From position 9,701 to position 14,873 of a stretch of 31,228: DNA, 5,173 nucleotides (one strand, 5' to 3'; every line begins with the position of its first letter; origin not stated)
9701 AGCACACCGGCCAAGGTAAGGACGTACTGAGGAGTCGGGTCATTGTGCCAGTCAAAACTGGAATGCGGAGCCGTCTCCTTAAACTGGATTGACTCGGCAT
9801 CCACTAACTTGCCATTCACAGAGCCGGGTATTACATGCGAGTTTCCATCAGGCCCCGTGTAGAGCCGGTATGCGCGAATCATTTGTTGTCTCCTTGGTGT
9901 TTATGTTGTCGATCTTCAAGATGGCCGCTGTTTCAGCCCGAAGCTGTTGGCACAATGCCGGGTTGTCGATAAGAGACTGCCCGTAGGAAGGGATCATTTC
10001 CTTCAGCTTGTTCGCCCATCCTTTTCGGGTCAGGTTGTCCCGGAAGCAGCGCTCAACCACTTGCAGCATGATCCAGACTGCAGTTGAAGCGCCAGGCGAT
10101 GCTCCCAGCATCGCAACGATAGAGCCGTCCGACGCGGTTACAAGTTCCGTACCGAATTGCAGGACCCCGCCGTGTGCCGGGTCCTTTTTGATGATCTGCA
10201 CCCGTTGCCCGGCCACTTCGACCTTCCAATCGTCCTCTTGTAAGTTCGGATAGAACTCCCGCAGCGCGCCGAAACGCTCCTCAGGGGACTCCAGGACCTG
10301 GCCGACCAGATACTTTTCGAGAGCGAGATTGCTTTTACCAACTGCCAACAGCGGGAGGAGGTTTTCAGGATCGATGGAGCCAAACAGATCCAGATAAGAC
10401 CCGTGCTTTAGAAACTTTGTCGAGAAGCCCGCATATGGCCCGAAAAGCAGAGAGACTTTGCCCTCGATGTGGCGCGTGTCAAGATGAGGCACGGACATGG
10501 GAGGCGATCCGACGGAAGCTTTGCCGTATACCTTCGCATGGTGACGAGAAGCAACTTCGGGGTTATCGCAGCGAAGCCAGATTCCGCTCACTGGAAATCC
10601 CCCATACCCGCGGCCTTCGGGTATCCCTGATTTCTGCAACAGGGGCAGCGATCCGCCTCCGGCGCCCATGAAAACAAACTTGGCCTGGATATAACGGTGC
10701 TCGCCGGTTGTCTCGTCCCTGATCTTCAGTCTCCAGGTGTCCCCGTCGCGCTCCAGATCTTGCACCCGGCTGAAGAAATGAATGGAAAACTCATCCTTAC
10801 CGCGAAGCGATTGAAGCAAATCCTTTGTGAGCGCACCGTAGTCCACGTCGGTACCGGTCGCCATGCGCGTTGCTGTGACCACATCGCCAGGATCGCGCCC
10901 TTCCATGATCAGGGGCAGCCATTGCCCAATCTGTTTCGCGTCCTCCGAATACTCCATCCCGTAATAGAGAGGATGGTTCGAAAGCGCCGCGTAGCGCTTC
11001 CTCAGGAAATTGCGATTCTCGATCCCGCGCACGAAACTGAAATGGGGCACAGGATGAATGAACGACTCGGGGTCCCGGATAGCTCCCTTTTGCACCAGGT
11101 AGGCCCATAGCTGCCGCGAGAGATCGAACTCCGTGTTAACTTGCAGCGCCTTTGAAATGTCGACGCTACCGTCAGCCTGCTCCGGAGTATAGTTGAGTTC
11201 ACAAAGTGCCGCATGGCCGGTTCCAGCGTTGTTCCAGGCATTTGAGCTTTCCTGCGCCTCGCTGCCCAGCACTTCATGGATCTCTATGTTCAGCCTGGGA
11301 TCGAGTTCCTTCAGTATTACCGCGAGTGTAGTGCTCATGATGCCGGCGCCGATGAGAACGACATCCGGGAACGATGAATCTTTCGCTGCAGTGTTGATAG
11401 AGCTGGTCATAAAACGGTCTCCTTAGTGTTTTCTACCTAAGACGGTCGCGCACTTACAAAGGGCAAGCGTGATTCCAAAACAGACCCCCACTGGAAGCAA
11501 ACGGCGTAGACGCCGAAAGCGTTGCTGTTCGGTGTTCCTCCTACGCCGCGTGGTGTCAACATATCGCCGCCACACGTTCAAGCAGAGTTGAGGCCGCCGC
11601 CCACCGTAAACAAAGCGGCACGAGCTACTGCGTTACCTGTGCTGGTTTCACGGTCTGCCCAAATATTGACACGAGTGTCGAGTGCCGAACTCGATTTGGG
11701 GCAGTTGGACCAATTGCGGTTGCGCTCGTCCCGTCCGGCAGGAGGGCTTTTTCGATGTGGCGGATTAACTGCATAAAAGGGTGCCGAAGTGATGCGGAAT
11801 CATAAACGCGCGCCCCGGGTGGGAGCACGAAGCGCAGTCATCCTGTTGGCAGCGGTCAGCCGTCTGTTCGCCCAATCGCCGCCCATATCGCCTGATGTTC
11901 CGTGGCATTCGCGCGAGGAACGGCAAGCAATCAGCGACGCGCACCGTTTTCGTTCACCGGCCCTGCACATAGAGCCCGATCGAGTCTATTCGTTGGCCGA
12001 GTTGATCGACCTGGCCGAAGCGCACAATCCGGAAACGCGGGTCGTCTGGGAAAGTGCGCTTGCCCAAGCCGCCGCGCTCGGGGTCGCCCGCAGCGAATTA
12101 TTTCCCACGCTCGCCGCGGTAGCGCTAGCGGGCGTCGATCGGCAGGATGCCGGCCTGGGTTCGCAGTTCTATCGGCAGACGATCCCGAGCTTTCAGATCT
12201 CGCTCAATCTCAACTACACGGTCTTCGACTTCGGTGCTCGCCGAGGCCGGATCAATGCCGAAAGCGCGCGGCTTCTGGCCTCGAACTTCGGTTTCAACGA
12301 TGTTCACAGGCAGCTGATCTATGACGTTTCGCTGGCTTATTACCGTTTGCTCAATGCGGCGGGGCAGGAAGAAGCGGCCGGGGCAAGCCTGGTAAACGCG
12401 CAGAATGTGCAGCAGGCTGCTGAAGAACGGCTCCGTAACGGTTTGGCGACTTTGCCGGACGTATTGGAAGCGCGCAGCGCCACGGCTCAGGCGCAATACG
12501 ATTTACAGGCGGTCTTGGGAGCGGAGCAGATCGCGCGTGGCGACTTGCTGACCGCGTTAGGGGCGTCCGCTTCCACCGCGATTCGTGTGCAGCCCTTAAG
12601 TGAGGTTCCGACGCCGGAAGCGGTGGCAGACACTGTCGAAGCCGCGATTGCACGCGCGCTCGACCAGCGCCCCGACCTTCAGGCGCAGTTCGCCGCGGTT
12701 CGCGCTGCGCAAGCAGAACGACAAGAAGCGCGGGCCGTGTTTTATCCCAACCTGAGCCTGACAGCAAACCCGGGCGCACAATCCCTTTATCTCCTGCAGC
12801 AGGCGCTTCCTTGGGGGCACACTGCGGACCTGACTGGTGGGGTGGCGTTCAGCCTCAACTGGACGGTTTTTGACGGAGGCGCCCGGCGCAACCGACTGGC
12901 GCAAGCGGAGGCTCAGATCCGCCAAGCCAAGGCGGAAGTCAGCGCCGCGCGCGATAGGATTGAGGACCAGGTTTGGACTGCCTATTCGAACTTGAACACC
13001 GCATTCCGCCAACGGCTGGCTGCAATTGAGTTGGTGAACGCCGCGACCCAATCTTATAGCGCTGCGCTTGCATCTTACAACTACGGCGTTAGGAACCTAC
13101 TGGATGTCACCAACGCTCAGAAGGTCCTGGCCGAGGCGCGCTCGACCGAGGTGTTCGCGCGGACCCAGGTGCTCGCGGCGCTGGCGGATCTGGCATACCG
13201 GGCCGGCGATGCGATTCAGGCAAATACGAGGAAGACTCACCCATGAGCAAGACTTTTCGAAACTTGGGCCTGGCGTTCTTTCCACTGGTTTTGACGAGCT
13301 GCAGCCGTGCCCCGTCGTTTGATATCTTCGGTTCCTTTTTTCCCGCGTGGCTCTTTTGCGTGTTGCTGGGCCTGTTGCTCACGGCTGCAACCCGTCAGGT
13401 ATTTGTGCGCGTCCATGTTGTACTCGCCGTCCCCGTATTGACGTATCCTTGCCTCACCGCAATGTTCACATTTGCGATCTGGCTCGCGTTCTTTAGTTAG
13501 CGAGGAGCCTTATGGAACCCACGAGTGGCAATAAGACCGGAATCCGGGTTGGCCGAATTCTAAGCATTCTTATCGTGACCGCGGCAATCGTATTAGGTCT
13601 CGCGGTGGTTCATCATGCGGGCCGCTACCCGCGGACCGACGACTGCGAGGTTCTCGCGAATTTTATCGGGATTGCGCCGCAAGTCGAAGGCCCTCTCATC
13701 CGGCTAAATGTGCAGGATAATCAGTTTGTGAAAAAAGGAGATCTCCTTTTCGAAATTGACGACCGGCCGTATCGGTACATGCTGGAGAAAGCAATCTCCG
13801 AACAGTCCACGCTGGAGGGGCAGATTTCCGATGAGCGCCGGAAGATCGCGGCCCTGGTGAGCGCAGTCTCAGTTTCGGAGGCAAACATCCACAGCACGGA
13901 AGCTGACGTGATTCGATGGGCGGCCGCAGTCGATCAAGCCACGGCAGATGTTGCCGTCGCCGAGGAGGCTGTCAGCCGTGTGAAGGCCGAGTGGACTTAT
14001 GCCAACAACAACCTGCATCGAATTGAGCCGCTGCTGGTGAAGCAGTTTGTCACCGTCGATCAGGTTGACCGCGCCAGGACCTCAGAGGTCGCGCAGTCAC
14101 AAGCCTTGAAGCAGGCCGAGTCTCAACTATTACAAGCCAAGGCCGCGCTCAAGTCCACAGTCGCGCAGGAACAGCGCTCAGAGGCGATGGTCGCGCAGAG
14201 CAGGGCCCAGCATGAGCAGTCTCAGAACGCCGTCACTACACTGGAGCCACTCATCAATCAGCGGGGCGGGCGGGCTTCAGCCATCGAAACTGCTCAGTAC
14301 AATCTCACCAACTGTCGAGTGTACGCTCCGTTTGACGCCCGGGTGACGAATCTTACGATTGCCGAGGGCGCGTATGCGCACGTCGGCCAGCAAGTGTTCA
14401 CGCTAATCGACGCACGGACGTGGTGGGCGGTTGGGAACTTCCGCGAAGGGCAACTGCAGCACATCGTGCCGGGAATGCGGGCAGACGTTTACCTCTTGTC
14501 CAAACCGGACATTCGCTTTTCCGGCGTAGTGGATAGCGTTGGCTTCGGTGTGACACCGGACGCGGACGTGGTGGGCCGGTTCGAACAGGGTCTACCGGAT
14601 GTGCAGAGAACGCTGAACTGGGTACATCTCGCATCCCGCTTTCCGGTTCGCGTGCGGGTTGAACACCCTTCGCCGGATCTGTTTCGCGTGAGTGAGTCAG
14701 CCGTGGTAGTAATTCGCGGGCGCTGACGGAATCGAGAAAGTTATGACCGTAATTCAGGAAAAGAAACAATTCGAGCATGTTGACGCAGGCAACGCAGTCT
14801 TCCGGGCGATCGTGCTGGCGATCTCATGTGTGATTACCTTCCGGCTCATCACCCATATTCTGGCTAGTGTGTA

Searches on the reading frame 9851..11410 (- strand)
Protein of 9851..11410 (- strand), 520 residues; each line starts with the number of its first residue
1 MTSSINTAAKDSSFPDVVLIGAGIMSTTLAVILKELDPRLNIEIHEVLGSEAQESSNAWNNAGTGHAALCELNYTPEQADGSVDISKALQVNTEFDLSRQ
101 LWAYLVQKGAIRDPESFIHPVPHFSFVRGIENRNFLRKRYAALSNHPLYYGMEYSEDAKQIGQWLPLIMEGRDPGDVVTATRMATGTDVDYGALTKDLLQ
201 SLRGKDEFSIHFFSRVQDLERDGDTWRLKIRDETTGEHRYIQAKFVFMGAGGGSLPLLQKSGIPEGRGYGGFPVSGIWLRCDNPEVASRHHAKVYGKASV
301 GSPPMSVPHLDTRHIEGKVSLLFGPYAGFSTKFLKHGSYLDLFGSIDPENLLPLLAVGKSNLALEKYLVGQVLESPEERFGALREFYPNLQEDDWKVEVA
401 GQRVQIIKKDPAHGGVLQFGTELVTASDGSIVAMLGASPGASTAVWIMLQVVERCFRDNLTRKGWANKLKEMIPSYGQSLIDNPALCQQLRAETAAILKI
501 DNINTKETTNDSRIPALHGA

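Call 35: search_protein_families(library=pfam, proteins=[window:9851-11410:-], max_evalue=0.001)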
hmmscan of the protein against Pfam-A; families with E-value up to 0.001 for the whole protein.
window:9851-11410:- (520 aa): 3 families
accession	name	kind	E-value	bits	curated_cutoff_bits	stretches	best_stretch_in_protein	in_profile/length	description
PF06039.21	Mqo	-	8e-229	760.6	27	1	16-500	4-489/489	Malate:quinone oxidoreductase (Mqo)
PF01266.30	DAO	-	2.6e-07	31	27.9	1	16-262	1-214/353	FAD dependent oxidoreductase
PF01494.25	FAD_binding_3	-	0.00072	19.3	22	1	180-262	88-168/349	FAD binding domain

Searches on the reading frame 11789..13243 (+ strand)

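Call 35: search_protein_families(library=pfam, proteins=[window:11789-13243:+], max_evalue=0.001)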
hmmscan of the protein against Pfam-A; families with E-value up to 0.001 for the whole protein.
window:11789-13243:+ (485 aa): 1 family
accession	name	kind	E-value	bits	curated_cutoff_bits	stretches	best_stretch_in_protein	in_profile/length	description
PF02321.23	OEP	-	4.6e-54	183.5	22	2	284-471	2-185/187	Outer membrane efflux protein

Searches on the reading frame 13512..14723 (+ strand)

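Call 36: search_protein_families(library=pfam, proteins=[window:13512-14723:+], max_evalue=0.001)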
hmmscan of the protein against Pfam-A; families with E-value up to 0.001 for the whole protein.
window:13512-14723:+ (404 aa): 3 families
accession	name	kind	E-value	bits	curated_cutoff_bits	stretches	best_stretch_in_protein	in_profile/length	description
PF13437.12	HlyD_3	-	1.3e-13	52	22.2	1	270-352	2-85/106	HlyD family secretion protein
PF16576.10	HlyD_D23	-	1.2e-12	48.1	30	1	181-344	38-185/214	Barrel-sandwich domain of CusB or HlyD membrane-fusion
PF13533.13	Biotin_lipoyl_2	-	1.8e-12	47.2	29.8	1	54-83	3-32/32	Biotin-lipoyl like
